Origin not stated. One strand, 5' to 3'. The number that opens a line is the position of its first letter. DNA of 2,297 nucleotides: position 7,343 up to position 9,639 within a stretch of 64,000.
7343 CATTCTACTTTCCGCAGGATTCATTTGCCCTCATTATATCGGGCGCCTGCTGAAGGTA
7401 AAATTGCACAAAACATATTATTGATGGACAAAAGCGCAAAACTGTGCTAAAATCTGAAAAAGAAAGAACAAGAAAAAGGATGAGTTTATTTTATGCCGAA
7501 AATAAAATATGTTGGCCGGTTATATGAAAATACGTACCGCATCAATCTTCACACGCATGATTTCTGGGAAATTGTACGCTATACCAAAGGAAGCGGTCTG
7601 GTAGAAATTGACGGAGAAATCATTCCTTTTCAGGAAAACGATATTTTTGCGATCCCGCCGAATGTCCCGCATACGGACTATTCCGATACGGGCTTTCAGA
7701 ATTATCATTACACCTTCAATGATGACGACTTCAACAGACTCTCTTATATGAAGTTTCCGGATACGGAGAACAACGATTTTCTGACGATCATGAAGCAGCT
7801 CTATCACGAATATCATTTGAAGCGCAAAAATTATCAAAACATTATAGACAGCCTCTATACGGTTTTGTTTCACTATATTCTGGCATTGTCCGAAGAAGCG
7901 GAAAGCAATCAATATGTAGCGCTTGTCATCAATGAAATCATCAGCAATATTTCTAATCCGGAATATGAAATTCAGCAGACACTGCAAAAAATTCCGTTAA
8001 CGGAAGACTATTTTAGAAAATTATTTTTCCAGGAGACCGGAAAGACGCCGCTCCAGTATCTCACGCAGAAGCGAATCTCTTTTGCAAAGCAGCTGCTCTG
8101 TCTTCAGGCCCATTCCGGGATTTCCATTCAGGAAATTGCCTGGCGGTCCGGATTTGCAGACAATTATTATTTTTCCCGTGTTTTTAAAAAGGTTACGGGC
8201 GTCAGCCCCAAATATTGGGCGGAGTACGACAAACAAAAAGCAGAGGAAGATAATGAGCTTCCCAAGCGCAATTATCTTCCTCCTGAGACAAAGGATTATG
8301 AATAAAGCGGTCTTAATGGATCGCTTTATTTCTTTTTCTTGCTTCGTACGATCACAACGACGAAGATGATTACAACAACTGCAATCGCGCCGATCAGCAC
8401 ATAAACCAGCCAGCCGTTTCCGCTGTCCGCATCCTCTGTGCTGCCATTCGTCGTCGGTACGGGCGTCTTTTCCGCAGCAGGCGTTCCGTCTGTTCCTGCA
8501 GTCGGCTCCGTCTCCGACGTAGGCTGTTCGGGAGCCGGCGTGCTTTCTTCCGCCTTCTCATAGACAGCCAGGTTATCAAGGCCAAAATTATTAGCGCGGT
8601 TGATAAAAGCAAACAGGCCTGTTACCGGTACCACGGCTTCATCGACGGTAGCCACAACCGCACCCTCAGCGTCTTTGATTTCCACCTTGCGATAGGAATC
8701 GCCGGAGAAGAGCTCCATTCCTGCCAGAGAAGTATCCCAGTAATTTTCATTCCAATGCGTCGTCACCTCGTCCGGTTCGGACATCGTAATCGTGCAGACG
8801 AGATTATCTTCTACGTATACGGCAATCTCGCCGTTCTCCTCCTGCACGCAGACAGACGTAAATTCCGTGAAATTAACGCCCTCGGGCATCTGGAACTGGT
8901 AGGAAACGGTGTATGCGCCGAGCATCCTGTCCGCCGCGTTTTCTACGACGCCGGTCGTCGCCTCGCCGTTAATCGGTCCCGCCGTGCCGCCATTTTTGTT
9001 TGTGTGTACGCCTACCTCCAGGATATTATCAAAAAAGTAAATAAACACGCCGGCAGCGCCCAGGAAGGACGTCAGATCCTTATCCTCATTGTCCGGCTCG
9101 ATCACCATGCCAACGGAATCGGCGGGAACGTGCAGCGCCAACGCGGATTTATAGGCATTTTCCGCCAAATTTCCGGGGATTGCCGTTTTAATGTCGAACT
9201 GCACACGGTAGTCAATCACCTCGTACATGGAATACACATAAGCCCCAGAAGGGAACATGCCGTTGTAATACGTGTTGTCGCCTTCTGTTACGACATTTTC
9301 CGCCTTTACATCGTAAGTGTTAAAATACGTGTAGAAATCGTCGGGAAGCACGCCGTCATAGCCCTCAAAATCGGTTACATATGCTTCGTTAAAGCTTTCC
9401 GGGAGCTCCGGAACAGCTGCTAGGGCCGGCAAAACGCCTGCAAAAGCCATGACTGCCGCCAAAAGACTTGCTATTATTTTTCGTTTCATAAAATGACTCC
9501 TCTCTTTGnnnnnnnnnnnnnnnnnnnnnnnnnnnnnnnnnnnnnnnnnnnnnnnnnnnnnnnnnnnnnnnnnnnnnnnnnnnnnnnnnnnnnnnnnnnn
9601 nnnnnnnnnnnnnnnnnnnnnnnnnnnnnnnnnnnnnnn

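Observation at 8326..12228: Three consecutive surface proteins anchored by C-terminal transmembrane helices instead of LPXTG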

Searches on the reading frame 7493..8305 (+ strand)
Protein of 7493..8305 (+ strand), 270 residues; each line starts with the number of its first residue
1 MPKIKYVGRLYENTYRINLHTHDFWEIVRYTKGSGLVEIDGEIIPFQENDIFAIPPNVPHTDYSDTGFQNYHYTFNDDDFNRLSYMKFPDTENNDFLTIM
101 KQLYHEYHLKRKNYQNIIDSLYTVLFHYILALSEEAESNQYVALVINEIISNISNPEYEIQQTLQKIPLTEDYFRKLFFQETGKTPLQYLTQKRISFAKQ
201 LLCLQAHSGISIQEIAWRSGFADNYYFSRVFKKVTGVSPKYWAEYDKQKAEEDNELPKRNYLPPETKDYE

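Call 4: search_protein_families(library=pfam, proteins=[window:7493-8305:+], max_evalue=0.1)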
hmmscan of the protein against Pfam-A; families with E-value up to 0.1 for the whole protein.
window:7493-8305:+ (270 aa): 4 families
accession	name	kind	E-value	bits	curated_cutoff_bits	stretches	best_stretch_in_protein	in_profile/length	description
PF12833.13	HTH_18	-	1.6e-17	64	33.6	1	169-243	7-78/80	Helix-turn-helix domain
PF00165.29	HTH_AraC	-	3.7e-13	49.7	26.6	2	206-242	5-40/42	Bacterial regulatory helix-turn-helix proteins, AraC family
PF02311.25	AraC_binding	-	8.9e-11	42.1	21.1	1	12-107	11-116/135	AraC-like ligand binding domain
PF07883.17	Cupin_2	-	8.2e-06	25.9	27.2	1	16-61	10-55/70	Cupin domain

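Call 5: search_protein_families(library=ncbifam, proteins=[window:7493-8305:+], max_evalue=0.1)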
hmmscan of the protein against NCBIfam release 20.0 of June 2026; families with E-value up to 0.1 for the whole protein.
window:7493-8305:+ (270 aa): 28 families (the best 25 are shown)
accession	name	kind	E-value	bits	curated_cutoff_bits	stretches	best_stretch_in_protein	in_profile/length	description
NF007860.0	PRK10572.1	equivalog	2.5e-17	62.6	208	1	95-249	131-288/292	arabinose operon transcriptional regulator AraC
NF010026.0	PRK13501.1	equivalog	2.3e-15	56.5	363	1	142-244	178-276/290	HTH-type transcriptional activator RhaR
NF010025.2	PRK13500.1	equivalog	2.6e-15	56.8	525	1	99-249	129-281/282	HTH-type transcriptional activator RhaR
NF010027.0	PRK13502.1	equivalog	3.7e-15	56.1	384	1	152-249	187-281/282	HTH-type transcriptional activator RhaR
TIGR04094.1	adjacent_YSIRK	equivalog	2.7e-14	52.9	200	1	127-241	270-381/383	YSIRK-targeted surface antigen transcriptional regulator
NF049932.1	TranspRegBtr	equivalog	3.3e-14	52.3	900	1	124-243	147-263/531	bacillibactin transport transcriptional regulator Btr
NF010028.0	PRK13503.1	equivalog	1.9e-13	50.5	288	1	174-241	204-268/278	HTH-type transcriptional activator RhaS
NF007243.0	PRK09685.1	equivalog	1.3e-11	44.5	199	1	101-242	158-298/303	transcriptional regulator FeaR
NF047788.1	TransRegPocR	equivalog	2.8e-11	43.3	500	1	157-249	205-294/296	transcriptional regulator PocR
NF052534.1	RzbtTranRegRhrA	equivalog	3.3e-11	43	500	1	120-242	187-307/312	rhizobactin biosynthesis transcriptional regulator RhrA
TIGR02297.1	HpaA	equivalog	6.4e-11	42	274.65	1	92-242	130-284/287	4-hydroxyphenylacetate catabolism regulatory protein HpaA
NF006902.0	PRK09393.1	equivalog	1.2e-10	41.1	425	1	136-243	216-319/327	transcriptional regulator FtrA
NF007633.0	PRK10296.1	equivalog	2e-10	40.6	264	1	18-242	38-271/280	transcriptional regulator ChbR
NF047455.1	TF_Staph_AryK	equivalog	3.2e-10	38.9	850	1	112-254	126-268/759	transcriptional regulator AryK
NF007693.0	PRK10371.1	equivalog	1.1e-07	31.4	253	1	137-250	195-304/309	transcriptional regulator MelR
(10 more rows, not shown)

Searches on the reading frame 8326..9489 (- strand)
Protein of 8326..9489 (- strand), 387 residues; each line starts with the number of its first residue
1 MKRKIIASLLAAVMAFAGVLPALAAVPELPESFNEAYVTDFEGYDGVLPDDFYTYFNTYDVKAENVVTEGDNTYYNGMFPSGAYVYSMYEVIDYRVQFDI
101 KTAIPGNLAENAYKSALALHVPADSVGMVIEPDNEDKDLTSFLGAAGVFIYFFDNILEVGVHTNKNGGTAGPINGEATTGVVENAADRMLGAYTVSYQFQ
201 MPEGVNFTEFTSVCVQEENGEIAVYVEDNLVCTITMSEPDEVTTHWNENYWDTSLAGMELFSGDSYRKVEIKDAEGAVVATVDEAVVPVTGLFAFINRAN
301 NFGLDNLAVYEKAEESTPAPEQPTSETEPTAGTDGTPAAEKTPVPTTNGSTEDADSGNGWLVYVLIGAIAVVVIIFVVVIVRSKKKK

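Call 4: search_protein_families(library=pfam, proteins=[window:8326-9489:-], max_evalue=0.1)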
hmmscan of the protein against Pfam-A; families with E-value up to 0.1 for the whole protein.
window:8326-9489:- (387 aa): 5 families
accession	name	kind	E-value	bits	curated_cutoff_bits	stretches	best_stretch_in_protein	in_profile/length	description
PF20088.4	DUF6480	-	0.01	16.1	25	1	335-379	28-72/78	Family of unknown function (DUF6480)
PF06679.17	DUF1180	-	0.014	16.3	27.7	1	317-386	59-126/167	Membrane protein FAM174-like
PF15102.11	TMEM154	-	0.039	14.2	30.3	1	320-386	22-89/153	TMEM154 protein family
PF08374.16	Protocadherin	-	0.047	14.2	26.3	1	360-385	40-65/217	Protocadherin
PF11431.13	Transport_MerF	-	0.08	13.3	24.3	0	359-385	18-44/45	Membrane transport protein MerF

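Call 5: search_protein_families(library=ncbifam, proteins=[window:8326-9489:-], max_evalue=0.1)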
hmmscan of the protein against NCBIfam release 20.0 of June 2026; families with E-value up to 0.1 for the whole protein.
window:8326-9489:- (387 aa): 1 family
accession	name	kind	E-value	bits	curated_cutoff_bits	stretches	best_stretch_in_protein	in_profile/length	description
NF041738.1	GG_III-CTERM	domain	0.0085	16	22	1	363-387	2-27/28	GGIII-like transmembrane region-containing protein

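Call 6: search_solved_structures(query=window:8326-9489:-, max_evalue=1)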
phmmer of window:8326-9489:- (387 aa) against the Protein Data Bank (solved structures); distinct sequences matched with E-value up to 1: 0.

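Call 11: list_cluster_members(proteins=[window:8326-9489:-, window:9509-11029:-, window:11053-12174:-, window:12422-13885:-, window:13907-15100:-, window:3940-7326:-, window:1637-3910:-, window:21733-22650:-])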
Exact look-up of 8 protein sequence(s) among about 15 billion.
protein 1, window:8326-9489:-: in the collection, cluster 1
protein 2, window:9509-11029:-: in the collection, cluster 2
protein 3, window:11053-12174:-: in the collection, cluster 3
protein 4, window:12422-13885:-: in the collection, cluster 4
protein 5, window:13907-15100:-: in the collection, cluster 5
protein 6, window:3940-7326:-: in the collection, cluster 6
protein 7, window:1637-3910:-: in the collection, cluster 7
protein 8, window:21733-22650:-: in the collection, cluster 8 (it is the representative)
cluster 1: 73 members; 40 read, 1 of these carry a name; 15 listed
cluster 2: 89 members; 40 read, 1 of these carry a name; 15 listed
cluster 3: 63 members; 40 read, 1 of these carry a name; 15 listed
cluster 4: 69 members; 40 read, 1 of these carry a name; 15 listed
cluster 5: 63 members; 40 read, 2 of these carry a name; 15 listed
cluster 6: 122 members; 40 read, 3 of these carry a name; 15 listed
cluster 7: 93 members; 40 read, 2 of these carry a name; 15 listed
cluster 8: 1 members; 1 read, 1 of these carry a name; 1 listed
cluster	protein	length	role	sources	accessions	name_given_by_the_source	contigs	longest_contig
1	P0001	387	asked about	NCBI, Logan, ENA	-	-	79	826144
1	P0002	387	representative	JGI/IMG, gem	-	-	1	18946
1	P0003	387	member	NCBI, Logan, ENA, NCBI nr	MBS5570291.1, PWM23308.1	MAG: hypothetical protein KHX22_03325 [Clostridiales bacterium] | hypothetical protein [Clostridiales bacterium]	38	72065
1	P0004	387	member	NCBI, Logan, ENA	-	-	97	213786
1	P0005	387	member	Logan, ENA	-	-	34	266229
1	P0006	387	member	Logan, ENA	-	-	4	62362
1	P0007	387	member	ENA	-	-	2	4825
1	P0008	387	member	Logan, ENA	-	-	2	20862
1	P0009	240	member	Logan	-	-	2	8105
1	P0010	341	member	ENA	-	-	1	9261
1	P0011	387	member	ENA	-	-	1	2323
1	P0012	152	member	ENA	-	-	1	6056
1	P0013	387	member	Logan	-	-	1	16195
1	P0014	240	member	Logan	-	-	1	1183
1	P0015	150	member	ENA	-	-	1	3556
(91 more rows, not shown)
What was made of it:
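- Checked: NCBI already names the identical protein 'LPXTG-motif cell wall anchor domain protein' (call 11).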

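Call 12: find_homologous_proteins(query=window:8326-9489:-)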
Query window:8326-9489:- (387 aa): 16 proteins with E <= 0.001 among 8000 candidates.
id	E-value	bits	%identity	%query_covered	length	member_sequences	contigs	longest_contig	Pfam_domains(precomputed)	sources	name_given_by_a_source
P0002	5.5e-250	847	99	100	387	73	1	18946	-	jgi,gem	-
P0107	3.8e-232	788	92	100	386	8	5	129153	-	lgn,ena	-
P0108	1.5e-229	780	91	100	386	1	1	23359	-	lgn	-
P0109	1.9e-228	776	90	100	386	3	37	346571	-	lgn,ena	-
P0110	3.6e-228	775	90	100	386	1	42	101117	-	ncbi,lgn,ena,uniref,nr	ncbi:MAG TPA: hypothetical protein IAD50_09215 [Candidatus Egerieisoma faecipullorum]|uniref:Unchara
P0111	6.1e-228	774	90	100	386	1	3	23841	-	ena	-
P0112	8.9e-228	774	90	100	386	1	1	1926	-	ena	-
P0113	2.2e-227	773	90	100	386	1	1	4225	-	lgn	-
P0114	8.1e-227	771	90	100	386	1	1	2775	-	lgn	-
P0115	3.5e-225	765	89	100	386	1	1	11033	-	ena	-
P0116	2.0e-222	756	88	100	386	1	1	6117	-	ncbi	-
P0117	8.8e-217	738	90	95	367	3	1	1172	-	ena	-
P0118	3.8e-152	525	61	100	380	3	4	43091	-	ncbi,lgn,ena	-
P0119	4.7e-146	505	61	100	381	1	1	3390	-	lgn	-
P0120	2.2e-136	473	90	62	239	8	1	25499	-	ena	-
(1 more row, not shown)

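Call 39: predict_structure(alignment_id=A4)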
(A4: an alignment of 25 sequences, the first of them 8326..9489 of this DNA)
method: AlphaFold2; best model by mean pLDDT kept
length: 387 residues; sequences in the alignment: 25
mean_pLDDT: 84.6   pTM: 0.75
mean pLDDT of the five models: 84.6, 84.3, 83.8, 82.4, 82.4
residues with pLDDT >= 90: 257; 70-90: 62; 50-70: 22; < 50: 46
segments of 3 or more residues with pLDDT < 50: 316-358
pLDDT, mean of each block of 10 residues (from residue 1): 69 62 76 94 90 95 94 94 95 96 78 94 94 92 97 96 98 94 97 98 95 97 98 98 96 95 98 98 98 94 97 63 41 35 29 38 75 83 63
secondary structure, 60 per line:
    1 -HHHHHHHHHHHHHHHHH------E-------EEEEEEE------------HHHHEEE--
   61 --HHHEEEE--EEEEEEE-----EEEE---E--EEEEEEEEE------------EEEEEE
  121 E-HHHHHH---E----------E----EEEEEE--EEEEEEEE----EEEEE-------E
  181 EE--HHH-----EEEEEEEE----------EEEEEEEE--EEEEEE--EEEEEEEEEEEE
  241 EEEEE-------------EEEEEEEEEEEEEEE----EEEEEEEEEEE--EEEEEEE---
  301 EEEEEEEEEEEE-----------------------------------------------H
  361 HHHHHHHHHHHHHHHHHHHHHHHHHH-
elements in order: H2-18 E33-39 H52-55 E56-58 E66-69 E72-78 E84-87 E94-102 E115-121 H123-128 E148-153 E156-163 E168-172 E180-182 E193-200 E211-218 E221-226 E229-245 E259-273 E278-288 E291-297 E301-312 H360-386
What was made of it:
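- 8326..9489 (-): P1: type-I membrane protein (387 aa) with a concanavalin-A-like jelly-roll ectodomain. It is a probable lectin or CBM-like partner of P2. The AF2 model has pLDDT 84.6, with most 10-residue blocks of the domain at 94 or above (call 39).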

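Call 50: search_solved_structures(query=A4, max_evalue=10, show_alignments=2)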
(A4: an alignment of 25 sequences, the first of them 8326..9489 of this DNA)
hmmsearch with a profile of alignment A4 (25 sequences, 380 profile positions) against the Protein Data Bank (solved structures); distinct sequences matched with E-value up to 10: 11.
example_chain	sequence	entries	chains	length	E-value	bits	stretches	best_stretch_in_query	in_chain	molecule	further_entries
9c3c_B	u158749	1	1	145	0.021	16.9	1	327-377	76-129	Beta-dystroglycan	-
3imm_A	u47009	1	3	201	0.061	15.4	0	71-104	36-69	Putative secreted glycosylhydrolase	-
9d26_A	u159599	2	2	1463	0.11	14.5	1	316-377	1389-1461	HmuS heme dechelatase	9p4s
8yt8_O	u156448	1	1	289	0.14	14.2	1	328-376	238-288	Beta-dystroglycan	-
7sno_A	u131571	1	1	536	0.57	12.2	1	5-107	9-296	Arylsulfatase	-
7snj_A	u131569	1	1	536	0.58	12.1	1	5-107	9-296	Arylsulfatase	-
5cwq_A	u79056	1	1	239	0.63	12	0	318-376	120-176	Designed helical repeat protein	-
9iac_A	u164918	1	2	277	1.1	11.3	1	177-236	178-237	Similar to tr|Q3MCC8|Q3MCC8_ANAVT Hypothetical protein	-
2jwa_A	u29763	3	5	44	1.1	11.2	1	347-377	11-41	Receptor tyrosine-protein kinase erbB-2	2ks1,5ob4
9fqr_Ok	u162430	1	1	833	1.7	10.6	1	282-335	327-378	IQ motif containing with AAA domain 1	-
2n2a_A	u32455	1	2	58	3.4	9.6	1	348-377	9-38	Receptor tyrosine-protein kinase erbB-2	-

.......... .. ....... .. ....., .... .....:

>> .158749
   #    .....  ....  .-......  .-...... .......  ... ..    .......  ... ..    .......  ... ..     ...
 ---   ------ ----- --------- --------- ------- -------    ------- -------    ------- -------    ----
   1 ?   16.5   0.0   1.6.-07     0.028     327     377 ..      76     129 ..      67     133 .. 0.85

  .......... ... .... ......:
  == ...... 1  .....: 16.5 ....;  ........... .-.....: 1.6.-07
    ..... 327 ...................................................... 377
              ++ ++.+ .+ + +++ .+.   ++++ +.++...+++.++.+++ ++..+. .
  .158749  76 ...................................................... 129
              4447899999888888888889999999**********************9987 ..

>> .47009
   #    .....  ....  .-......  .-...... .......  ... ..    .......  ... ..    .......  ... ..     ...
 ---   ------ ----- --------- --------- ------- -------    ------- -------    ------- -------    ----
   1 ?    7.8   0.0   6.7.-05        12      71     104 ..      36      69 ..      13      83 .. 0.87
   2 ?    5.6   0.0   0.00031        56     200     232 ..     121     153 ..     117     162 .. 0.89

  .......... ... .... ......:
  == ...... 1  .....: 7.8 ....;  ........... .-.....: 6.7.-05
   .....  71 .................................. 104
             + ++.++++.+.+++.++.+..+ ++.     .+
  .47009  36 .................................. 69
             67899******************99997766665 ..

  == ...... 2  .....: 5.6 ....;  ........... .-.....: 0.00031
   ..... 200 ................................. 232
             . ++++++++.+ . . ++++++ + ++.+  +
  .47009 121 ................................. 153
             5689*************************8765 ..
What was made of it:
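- Closest known: Concanavalin-A-like jelly rolls: GH16 glycanases, L-type lectins. Different: No sequence-level membership was found (calls 4, 6, 50).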

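Call 77: fold_search(model_id=the predicted structure, library=pdb)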
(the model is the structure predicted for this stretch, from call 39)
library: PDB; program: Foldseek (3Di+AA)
matches with E <= 10: 1326; with E <= 0.001: 233
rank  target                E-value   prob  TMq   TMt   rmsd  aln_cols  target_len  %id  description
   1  4dfs_A                9.6e-07  1.00  0.30  0.43  14.0       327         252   12  Structure of the catalytic domain of an endo-1,3-beta-glucanase (laminarinase) from Thermotoga petrophila RKU-1 (released 2012-03-14)
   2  3azx_A                2.2e-06  1.00  0.31  0.44  13.1       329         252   11  Crystal structure of the laminarinase catalytic domain from Thermotoga maritima MSB8 (released 2011-11-23)
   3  8ep4_A                2.3e-06  1.00  0.33  0.46   7.2       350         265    8  Structure of Bacple_01703 (released 2022-11-09)
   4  8ep4_C                4.0e-06  1.00  0.33  0.46   7.2       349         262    9  Structure of Bacple_01703 (released 2022-11-09)
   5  8ew1_C                6.1e-06  1.00  0.33  0.47   7.4       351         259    9  Structure of Bacple_01703-E145L (released 2023-05-10)
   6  6jhj                  6.4e-06  1.00  0.31  0.47  10.2       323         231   11  Structure of Marine bacterial laminarinase mutant-E135A (released 2019-04-03)
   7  8ew1_B                6.7e-06  1.00  0.34  0.47   7.2       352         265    9  Structure of Bacple_01703-E145L (released 2023-05-10)
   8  8jp7_A                6.7e-06  1.00  0.31  0.36  12.4       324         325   11  Cryo-EM structure of the head region of full-length ERGIC-53 with MCFD2 (Substate B) (released 2024-04-17)
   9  1gbg                  6.7e-06  1.00  0.24  0.40  11.4       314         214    9  BACILLUS LICHENIFORMIS BETA-GLUCANASE (released 1995-12-07)
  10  6xof                  8.3e-06  1.00  0.34  0.46   9.8       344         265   10  Crystal structure of SCLam, a non-specific endo-beta-1,3(4)-glucanase from family GH16 (released 2021-02-10)
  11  8ew1_A                1.0e-05  1.00  0.34  0.47   7.2       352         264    9  Structure of Bacple_01703-E145L (released 2023-05-10)
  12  6xqm_A                1.0e-05  1.00  0.34  0.47  10.4       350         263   10  Crystal structure of SCLam E144S mutant, a non-specific endo-beta-1,3(4)-glucanase from family GH16, co-crystallized w (released 2021-02-10)
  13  1mac_A                1.0e-05  1.00  0.28  0.45   9.3       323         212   10  CRYSTAL STRUCTURE AND SITE-DIRECTED MUTAGENESIS OF BACILLUS MACERANS ENDO-1,3-1,4-BETA-GLUCANASE (released 1995-02-27)
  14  8jp4_A                1.3e-05  1.00  0.31  0.36  12.4       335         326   11  Cryo-EM structure of the head region of full-length ERGIC-53 with MCFD2 (form A) (released 2024-04-17)
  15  3juu_B                1.3e-05  1.00  0.31  0.42  10.3       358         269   10  Crystal structure of porphyranase B (PorB) from Zobellia galactanivorans (released 2010-04-07)
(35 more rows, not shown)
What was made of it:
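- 8326..9489 (-): Foldseek agrees (call 77).
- On GH16: P1: Foldseek E values are about 1e-6 (call 77).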
